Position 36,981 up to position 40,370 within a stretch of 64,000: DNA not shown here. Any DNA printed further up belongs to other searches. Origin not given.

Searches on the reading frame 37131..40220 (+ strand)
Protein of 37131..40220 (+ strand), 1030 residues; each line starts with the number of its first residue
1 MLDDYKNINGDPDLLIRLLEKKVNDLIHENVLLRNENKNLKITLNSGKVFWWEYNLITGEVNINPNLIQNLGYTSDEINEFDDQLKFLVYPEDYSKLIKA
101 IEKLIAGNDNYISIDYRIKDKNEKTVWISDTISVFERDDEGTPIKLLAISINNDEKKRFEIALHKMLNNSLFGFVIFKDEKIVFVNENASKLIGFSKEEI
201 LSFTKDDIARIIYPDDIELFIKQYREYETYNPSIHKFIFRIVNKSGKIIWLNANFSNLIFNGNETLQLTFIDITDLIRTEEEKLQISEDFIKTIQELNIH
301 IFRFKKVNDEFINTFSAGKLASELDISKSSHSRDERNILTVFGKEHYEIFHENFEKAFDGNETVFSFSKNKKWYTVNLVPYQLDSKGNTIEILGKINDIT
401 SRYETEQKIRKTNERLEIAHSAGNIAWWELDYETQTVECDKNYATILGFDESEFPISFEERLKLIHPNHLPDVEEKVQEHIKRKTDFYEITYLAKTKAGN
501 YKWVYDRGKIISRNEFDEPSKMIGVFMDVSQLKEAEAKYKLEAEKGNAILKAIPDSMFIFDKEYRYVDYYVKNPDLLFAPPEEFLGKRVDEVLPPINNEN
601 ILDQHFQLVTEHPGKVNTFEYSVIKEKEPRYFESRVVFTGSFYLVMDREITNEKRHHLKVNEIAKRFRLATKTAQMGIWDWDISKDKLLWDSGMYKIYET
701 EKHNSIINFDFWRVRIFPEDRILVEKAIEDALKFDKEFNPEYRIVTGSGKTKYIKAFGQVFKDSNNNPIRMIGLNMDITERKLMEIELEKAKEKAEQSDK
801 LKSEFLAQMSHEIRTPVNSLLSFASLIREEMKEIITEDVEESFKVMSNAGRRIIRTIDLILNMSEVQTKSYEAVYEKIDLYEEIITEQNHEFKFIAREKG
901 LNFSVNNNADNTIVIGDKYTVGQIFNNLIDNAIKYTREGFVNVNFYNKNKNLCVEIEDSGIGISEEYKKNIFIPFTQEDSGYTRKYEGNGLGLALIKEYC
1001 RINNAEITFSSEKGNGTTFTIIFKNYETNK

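Call 114: search_protein_families(library=padloc, proteins=[window:37131-40220:+], max_evalue=0.00001)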
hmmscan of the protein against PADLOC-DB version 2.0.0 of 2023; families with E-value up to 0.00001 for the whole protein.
window:37131-40220:+ (1030 aa): 0 families

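Call 115: search_protein_families(library=pfam, proteins=[window:37131-40220:+], max_evalue=0.00001)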
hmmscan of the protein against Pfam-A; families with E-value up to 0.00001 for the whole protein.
window:37131-40220:+ (1030 aa): 6 families
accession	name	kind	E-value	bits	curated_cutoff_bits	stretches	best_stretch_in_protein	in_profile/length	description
PF08447.18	PAS_3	-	1.6e-62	208.2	25.6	4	437-525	2-88/89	PAS fold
PF02518.31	HATPase_c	-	5e-23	82.1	26.4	1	917-1024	2-108/111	Histidine kinase-, DNA gyrase B-, and HSP90-like ATPase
PF13426.13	PAS_9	-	6.2e-16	59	27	1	174-275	4-103/103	PAS domain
PF00512.31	HisKA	-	4.8e-12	46.2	26.9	1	802-867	2-64/66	His Kinase A (phospho-acceptor) domain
PF08448.16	PAS_4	-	1.3e-11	45.1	23.1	0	550-637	1-86/110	PAS fold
PF14598.12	PAS_11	-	9.1e-10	38.9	25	0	177-282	9-108/109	PAS domain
